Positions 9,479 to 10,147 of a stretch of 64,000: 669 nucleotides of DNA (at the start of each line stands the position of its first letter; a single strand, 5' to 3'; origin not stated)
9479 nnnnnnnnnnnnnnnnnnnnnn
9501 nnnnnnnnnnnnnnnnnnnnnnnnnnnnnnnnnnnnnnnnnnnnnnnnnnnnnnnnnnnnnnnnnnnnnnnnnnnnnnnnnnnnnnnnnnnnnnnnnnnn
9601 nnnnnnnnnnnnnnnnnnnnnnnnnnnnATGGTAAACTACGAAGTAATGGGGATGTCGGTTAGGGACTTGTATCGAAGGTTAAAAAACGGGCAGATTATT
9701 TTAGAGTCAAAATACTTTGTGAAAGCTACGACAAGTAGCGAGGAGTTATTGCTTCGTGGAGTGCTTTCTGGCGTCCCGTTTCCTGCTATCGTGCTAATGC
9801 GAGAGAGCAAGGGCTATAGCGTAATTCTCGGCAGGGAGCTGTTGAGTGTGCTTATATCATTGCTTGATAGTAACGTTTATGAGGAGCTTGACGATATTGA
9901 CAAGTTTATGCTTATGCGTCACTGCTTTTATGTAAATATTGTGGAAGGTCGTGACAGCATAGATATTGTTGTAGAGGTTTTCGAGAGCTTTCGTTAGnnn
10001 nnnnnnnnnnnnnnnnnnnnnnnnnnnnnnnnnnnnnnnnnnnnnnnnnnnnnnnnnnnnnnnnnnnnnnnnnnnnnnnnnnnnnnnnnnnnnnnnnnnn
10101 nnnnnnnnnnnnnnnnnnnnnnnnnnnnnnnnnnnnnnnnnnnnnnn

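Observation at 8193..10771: Six tandem mini-proteins resembling a DUF262/ParB-like N-domain with the catalytic DGQQR position degenerated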

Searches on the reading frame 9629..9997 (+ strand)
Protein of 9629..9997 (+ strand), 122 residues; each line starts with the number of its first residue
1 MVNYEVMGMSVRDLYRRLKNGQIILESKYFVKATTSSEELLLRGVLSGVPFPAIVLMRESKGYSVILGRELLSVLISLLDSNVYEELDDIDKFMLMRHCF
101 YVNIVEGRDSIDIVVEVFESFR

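Call 4: search_protein_families(library=pfam, proteins=[window:9629-9997:+], max_evalue=10)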
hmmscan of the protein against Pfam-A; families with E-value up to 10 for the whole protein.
window:9629-9997:+ (122 aa): 0 families

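Call 12: search_protein_families(library=phrogs, proteins=[window:9629-9997:+], max_evalue=1)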
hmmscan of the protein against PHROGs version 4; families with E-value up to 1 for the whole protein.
window:9629-9997:+ (122 aa): 0 families

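Call 19: find_homologous_proteins(query=A2, max_evalue=0.01)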
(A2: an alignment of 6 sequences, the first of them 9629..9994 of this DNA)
Query A2 (6 sequences) (122 aa, profile of the alignment): 186 proteins with E <= 0.01 among 3056 candidates; the best 120 are listed.
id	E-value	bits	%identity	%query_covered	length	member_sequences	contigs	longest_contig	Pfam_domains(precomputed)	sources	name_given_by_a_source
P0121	2.6e-42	161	-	-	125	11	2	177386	-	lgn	-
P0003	4.5e-38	148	20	64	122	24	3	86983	-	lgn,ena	-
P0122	3.6e-35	138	94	100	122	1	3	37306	-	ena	-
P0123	2.7e-34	135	90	100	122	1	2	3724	-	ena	-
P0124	6.4e-34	134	85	99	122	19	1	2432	-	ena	-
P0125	1.2e-33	133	88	99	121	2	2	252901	-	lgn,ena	-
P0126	1.4e-33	133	85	100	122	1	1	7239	-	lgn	-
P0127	1.9e-33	133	83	99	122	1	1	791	-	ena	-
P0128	3.8e-33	132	88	99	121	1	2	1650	-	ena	-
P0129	5.2e-33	131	79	100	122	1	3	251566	-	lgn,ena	-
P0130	9.5e-33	130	80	100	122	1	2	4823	-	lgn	-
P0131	1.9e-32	129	81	100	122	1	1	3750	-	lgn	-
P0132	2.9e-32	129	82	99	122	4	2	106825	-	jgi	jgi:hypothetical protein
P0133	3.5e-32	129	80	100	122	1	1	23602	-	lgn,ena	-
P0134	3.7e-32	129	83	98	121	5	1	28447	-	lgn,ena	-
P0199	9.0e-28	114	-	-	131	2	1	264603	-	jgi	jgi:hypothetical protein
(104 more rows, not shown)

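Call 25: search_protein_families(library=padloc, proteins=[window:9629-9997:+], max_evalue=1)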
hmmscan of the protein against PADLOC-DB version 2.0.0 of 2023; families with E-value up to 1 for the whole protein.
window:9629-9997:+ (122 aa): 1 family
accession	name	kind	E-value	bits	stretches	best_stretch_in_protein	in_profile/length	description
PDLC03877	NsnA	-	0.0044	14.3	1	6-80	48-126/385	-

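Call 28: predict_structure(alignment_id=A3)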
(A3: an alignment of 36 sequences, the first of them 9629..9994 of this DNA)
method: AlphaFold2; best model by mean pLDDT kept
length: 122 residues; sequences in the alignment: 36
mean_pLDDT: 89.7   pTM: 0.81
mean pLDDT of the five models: 89.7, 89.4, 89.2, 87.1, 86.5
residues with pLDDT >= 90: 83; 70-90: 31; 50-70: 8; < 50: 0
segments of 3 or more residues with pLDDT < 50: none
pLDDT, mean of each block of 10 residues (from residue 1): 85 96 80 88 94 91 91 94 95 96 87 83 74
secondary structure, 60 per line:
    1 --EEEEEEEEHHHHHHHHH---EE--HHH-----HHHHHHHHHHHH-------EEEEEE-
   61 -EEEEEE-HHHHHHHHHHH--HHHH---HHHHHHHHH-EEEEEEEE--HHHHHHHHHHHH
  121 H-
elements in order: E3-10 H11-19 H35-46 E54-59 E62-67 H69-79 H82-85 H89-97 E99-106 H109-121

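Call 30: fold_search(model_id=the predicted structure, library=pdb)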
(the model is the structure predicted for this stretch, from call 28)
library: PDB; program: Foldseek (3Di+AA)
matches with E <= 10: 135; with E <= 0.001: 0
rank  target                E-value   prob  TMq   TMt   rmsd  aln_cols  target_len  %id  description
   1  7ol9_B                9.0e-03  1.00  0.48  0.32   4.7       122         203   13  Crystal structure of C-terminally truncated Bacillus subtilis nucleoid occlusion protein (Noc) complexed to the Noc-bi (released 2022-03-09)
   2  5k5d_C                9.5e-03  1.00  0.48  0.27   5.5       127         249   14  Structure of the C2221 form of Pnob8-like ParB-N domain (released 2016-06-15)
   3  6sdk_A                1.1e-02  0.97  0.42  0.28   5.0       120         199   10  Crystal structure of bacterial ParB dimer bound to CDP (released 2019-10-23)
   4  5k5d_B                1.2e-02  1.00  0.48  0.28   4.6       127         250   15  Structure of the C2221 form of Pnob8-like ParB-N domain (released 2016-06-15)
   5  3cyi                  1.2e-02  0.97  0.41  0.45   4.7       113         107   10  Crystal Structure of Human Sulfiredoxin (Srx) in Complex with ATP:Mg2+ (released 2008-07-01)
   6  6sdk_B                1.7e-02  0.99  0.45  0.31   4.6       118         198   11  Crystal structure of bacterial ParB dimer bound to CDP (released 2019-10-23)
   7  1xw4                  1.7e-02  0.92  0.39  0.43   4.8       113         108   10  Crystal Structure of Human Sulfiredoxin (Srx) in Complex with ADP (released 2005-05-24)
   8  1xw3                  1.8e-02  0.95  0.40  0.44   4.7       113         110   10  Crystal Structure of Human Sulfiredoxin (Srx) (released 2005-05-24)
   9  7bnr_A                2.3e-02  0.99  0.48  0.33   4.3       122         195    9  Crystal structure of a ParB Q52A mutant from Myxococcus xanthus bound to CTPyS (released 2021-09-08)
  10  6ryk_B                3.1e-02  0.98  0.46  0.43   4.6       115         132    9  Crystal structure of the ParB-like protein PadC (released 2020-01-22)
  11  7bnk_B                3.1e-02  0.98  0.48  0.34   4.3       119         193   11  Crystal structure of ParB from Myxococcus xanthus bound to CDP and Monothiophosphate (released 2021-09-08)
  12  7bnk_A                3.3e-02  0.98  0.48  0.34   4.3       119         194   11  Crystal structure of ParB from Myxococcus xanthus bound to CDP and Monothiophosphate (released 2021-09-08)
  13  7p9k_A                3.6e-02  0.99  0.46  0.10   7.4       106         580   13  BrxU, GmrSD-family Type IV restriction enzyme (released 2021-12-08)
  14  7nfu_A                3.6e-02  0.97  0.46  0.28   5.3       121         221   12  Crystal structure of C-terminally truncated Geobacillus thermoleovorans nucleoid occlusion protein Noc (released 2021-02-17)
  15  6ryk_A                4.3e-02  0.97  0.46  0.43   4.6       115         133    9  Crystal structure of the ParB-like protein PadC (released 2020-01-22)
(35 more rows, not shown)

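Call 31: search_protein_representatives(alignment_id=A3)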
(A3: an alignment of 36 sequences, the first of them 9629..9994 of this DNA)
Query: 36 sequences, 132 profile positions. Proteins with E-value up to 0.001 (for the whole library): 390; up to 1e-10: 12; up to 1e-30: 5. The best 150 are listed.
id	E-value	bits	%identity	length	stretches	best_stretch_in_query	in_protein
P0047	1.8e-39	150.7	-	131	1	1-132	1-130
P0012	1.0e-33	132.1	-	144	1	1-132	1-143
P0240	2.0e-31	124.7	-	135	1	1-132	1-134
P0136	2.4e-31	124.4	-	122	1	4-126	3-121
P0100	6.0e-31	123.1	-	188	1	1-128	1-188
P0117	2.7e-24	101.6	-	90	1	1-89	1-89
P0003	7.6e-23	96.9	-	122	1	1-128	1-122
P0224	1.9e-20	89.1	-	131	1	6-131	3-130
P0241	5.5e-17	77.9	-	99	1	36-132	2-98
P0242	1.4e-15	73.4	-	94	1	4-81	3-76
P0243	1.0e-14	70.6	-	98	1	1-65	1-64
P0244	1.2e-12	63.9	-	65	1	1-65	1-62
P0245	1.2e-10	57.5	-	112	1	57-128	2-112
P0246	1.2e-10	57.4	-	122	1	4-117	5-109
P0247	9.8e-10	54.5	-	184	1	6-130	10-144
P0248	1.0e-09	54.4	-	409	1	6-129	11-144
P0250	1.2e-09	54.2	-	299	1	11-130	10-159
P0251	1.7e-09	53.7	-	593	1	8-132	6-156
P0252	1.9e-09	53.6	-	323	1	12-128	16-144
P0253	7.2e-09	51.7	-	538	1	9-128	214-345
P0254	1.0e-08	51.2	-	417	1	6-126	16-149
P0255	1.6e-08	50.5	-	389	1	9-127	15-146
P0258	2.7e-08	49.8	-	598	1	7-131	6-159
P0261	8.2e-08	48.3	-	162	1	5-123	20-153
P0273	2.2e-07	46.9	-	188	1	5-88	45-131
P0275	2.3e-07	46.8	-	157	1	8-127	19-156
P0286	4.3e-07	45.9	-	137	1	1-116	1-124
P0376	2.1e-05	40.5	-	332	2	32-128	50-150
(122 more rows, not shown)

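Call 32: search_protein_families(library=pfam, proteins=[P0247, P0248, P0250, P0251, P0252, P0253, P0254, P0255, P0258, P0246], max_evalue=0.001)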
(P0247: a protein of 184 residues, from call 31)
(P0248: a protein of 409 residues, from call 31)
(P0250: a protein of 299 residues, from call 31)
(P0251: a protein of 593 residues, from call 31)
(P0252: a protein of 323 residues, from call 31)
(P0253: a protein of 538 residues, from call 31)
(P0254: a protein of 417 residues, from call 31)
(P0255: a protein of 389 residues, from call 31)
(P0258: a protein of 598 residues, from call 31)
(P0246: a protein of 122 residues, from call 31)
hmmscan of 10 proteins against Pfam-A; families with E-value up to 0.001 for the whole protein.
P0247 (184 aa): 1 family
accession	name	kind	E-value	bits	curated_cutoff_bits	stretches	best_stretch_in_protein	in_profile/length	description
PF03235.19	GmrSD_N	-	4.6e-22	79.6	33.2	1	29-158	11-199/199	GmrSD restriction endonuclease, N-terminal domain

P0248 (409 aa): 1 family
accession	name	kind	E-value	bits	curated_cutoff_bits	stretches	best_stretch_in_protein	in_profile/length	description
PF03235.19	GmrSD_N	-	3.3e-10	40.8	33.2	1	34-159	16-199/199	GmrSD restriction endonuclease, N-terminal domain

P0250 (299 aa): 1 family
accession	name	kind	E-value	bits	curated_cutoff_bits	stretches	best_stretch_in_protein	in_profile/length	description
PF03235.19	GmrSD_N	-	1.9e-21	77.5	33.2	1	19-169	9-195/199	GmrSD restriction endonuclease, N-terminal domain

P0251 (593 aa): 2 families
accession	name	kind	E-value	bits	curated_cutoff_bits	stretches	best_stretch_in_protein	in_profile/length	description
PF03235.19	GmrSD_N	-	1e-23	84.9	33.2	1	13-164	4-195/199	GmrSD restriction endonuclease, N-terminal domain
PF04326.19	SLFN_AlbA_2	-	1.1e-07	32.8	25.3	1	417-575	1-116/118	Schlafen, AlbA_2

P0252 (323 aa): 1 family
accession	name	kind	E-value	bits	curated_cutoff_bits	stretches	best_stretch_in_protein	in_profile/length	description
PF03235.19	GmrSD_N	-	1.3e-22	81.3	33.2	1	24-159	9-198/199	GmrSD restriction endonuclease, N-terminal domain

P0253 (538 aa): 1 family
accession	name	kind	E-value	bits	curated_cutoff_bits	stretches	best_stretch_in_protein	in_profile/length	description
PF03235.19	GmrSD_N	-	3.7e-22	79.9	33.2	1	218-359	2-197/199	GmrSD restriction endonuclease, N-terminal domain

P0254 (417 aa): 1 family
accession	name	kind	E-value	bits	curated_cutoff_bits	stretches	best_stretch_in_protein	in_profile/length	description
PF03235.19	GmrSD_N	-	6.1e-27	95.5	33.2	1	26-166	2-198/199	GmrSD restriction endonuclease, N-terminal domain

P0255 (389 aa): 1 family
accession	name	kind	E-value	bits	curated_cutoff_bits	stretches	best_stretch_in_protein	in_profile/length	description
PF03235.19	GmrSD_N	-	1.5e-20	74.7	33.2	1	22-176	2-152/199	GmrSD restriction endonuclease, N-terminal domain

P0258 (598 aa): 2 families
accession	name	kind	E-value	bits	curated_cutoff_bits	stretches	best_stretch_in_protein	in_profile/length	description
PF03235.19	GmrSD_N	-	4.3e-26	92.7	33.2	1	25-169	13-196/199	GmrSD restriction endonuclease, N-terminal domain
PF04326.19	SLFN_AlbA_2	-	7.4e-08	33.4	25.3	1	421-578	1-117/118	Schlafen, AlbA_2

P0246 (122 aa): 0 families

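Call 35: find_encoding_contigs(protein=P0376, flank=8000, max_places=2)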
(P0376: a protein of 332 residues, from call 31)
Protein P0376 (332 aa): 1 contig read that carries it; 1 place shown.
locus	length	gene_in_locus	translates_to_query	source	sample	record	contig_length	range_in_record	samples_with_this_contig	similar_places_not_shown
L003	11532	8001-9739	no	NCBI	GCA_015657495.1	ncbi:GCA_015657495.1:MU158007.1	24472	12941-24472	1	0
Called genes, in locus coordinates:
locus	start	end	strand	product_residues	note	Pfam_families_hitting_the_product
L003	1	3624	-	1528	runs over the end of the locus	-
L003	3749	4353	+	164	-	-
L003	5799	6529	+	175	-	-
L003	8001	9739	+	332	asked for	-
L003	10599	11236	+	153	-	-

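Call 36: find_encoding_contigs(protein=P0275, flank=8000, max_places=2)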
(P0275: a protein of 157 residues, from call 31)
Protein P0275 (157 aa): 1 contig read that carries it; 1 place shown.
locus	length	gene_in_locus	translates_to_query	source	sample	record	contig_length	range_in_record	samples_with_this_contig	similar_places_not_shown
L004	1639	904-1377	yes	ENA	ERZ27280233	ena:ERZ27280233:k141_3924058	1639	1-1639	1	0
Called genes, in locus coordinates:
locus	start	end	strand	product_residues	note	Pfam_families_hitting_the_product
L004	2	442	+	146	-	?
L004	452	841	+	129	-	-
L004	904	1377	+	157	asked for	-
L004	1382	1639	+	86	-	?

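Call 45: fold_search(model_id=the predicted structure, library=viral)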
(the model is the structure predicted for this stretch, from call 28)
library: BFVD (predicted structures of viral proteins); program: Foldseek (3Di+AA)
matches with E <= 10: 327; with E <= 0.001: 18
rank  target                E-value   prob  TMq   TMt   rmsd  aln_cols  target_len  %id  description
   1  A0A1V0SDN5            6.0e-08  1.00  0.79  0.27   3.8       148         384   13  GmrSD restriction endonucleases N-terminal domain-containing protein [Indivirus ILV1]
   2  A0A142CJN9            1.7e-07  1.00  0.79  0.32   3.1       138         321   12  (no name in the UniProt tables at hand)
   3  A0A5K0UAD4            4.4e-07  1.00  0.78  0.22   4.1       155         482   10  GmrSD restriction endonucleases N-terminal domain-containing protein [Yasminevirus sp. GU-2018]
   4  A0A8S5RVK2            1.0e-06  1.00  0.65  0.33   3.5       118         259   21  GmrSD restriction endonucleases N-terminal domain-containing protein [Siphoviridae sp. ctHip2]
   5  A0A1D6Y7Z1            1.1e-06  1.00  0.72  0.63   2.6       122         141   14  (no name in the UniProt tables at hand)
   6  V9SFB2                1.8e-06  1.00  0.78  0.34   3.6       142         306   13  Putative nuclease [Tunisvirus fontaine2]
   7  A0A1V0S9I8            1.9e-06  1.00  0.71  0.25   4.1       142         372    8  GmrSD restriction endonucleases N-terminal domain-containing protein [Catovirus CTV1]
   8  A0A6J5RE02            2.0e-06  1.00  0.75  0.59   3.5       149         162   14  GmrSD restriction endonucleases N-terminal domain-containing protein [uncultured Caudovirales phage]
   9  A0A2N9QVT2            4.2e-06  1.00  0.78  0.64   3.0       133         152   14  (no name in the UniProt tables at hand)
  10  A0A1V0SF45            9.0e-06  1.00  0.78  0.29   4.0       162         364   10  GmrSD restriction endonucleases N-terminal domain-containing protein [Hokovirus HKV1]
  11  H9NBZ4                9.0e-06  1.00  0.69  0.47   3.2       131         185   14  (no name in the UniProt tables at hand)
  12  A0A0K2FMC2            1.2e-05  1.00  0.83  0.25   2.9       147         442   12  (no name in the UniProt tables at hand)
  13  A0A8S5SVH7            1.4e-05  1.00  0.80  0.15   5.4       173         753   11  DUF262 domain-containing protein [Siphoviridae sp. ctqPo10]
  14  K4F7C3                7.6e-05  1.00  0.69  0.24   4.5       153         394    9  GmrSD restriction endonucleases N-terminal domain-containing protein [Cronobacter phage vB_CsaM_GAP32]
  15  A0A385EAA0            1.4e-04  1.00  0.71  0.42   4.7       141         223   11  GmrSD restriction endonucleases N-terminal domain-containing protein [Caulobacter phage CcrPW]
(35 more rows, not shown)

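Call 68: find_encoding_contigs(protein=P0261, flank=6000, max_places=1)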
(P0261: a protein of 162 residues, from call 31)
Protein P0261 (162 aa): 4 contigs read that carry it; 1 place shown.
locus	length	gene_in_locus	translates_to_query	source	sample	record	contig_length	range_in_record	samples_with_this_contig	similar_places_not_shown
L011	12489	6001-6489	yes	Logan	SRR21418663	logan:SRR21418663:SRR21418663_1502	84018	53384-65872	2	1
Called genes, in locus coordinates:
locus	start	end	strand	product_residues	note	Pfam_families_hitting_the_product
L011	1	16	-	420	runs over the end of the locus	PF00817:IMS, PF21999:IMS_HHH_1 (faint), PF11798:IMS_HHH (weak), PF11799:IMS_C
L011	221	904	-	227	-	-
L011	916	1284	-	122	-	-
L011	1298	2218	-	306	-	PF13495:Phage_int_SAM_4, PF02899:Phage_int_SAM_1, PF00589:Phage_integrase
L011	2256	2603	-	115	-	-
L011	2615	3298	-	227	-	-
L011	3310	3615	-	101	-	-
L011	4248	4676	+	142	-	-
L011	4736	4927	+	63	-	-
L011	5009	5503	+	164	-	-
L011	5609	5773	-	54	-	-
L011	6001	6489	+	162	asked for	-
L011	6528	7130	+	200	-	-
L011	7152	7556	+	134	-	-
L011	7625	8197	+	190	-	PF19503:DUF6037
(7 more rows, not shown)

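Call 69: find_encoding_contigs(protein=P0273, flank=6000, max_places=1)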
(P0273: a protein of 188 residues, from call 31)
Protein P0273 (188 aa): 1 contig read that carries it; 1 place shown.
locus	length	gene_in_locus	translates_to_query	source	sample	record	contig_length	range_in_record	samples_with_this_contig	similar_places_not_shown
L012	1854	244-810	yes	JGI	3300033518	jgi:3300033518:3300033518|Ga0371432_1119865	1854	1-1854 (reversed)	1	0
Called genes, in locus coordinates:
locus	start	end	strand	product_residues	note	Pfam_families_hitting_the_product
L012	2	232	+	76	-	?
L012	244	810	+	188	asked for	-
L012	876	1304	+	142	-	-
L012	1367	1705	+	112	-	-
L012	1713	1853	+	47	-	?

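Call 70: find_encoding_contigs(protein=P0286, flank=6000, max_places=1)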
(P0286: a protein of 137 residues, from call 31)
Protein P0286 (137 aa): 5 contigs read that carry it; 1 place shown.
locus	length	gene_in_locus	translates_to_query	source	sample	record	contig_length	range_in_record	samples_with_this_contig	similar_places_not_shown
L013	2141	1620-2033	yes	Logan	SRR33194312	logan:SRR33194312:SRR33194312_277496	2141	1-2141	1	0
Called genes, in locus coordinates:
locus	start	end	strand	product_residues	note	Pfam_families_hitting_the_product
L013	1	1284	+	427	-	?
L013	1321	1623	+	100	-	-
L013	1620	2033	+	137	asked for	-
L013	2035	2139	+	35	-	?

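Call 82: find_encoding_contigs(protein=P0247, flank=6000, max_places=2)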
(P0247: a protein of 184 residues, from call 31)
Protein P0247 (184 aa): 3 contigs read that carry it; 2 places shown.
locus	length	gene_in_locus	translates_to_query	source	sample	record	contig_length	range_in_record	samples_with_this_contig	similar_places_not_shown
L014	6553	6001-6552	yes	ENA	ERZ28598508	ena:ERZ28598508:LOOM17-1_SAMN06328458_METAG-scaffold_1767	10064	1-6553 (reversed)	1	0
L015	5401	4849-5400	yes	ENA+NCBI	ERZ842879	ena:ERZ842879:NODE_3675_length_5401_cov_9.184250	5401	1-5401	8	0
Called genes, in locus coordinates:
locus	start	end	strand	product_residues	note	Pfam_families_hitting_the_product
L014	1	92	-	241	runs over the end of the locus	PF16784:HNHc_6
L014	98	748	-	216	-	PF03837:RecT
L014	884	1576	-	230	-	-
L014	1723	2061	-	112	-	PF03837:RecT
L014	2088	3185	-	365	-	PF07498:Rho_N (weak), PF09588:YqaJ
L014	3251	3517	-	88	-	-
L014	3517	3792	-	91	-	-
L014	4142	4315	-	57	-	-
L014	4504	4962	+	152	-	PF12844:HTH_19 (weak)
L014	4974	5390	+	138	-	PF06114:Peptidase_M78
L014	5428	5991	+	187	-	-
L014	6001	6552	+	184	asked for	PF03235:GmrSD_N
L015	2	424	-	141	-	PF01541:GIY-YIG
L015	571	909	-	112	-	PF03837:RecT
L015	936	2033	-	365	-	PF07498:Rho_N (weak), PF09588:YqaJ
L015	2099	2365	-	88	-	-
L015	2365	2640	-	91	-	-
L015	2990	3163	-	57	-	-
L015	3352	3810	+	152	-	PF12844:HTH_19 (weak)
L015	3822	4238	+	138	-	PF06114:Peptidase_M78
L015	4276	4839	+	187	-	-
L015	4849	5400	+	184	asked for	PF03235:GmrSD_N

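Call 83: find_encoding_contigs(protein=P0240, flank=8000, max_places=1)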
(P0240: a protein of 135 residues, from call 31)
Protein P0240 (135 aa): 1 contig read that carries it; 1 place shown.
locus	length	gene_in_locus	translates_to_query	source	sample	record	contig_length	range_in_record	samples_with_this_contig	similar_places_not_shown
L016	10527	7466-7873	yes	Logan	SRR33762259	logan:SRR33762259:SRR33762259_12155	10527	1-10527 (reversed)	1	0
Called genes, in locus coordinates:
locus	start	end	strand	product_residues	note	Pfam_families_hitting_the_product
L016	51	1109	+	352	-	-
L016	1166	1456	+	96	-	-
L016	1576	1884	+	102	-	-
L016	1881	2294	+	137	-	-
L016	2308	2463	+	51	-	-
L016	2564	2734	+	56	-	-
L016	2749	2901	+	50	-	-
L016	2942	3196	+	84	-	-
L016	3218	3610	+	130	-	-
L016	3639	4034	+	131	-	-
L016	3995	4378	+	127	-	-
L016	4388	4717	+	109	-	-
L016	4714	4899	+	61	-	-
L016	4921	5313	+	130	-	-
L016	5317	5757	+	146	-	-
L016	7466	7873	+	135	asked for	-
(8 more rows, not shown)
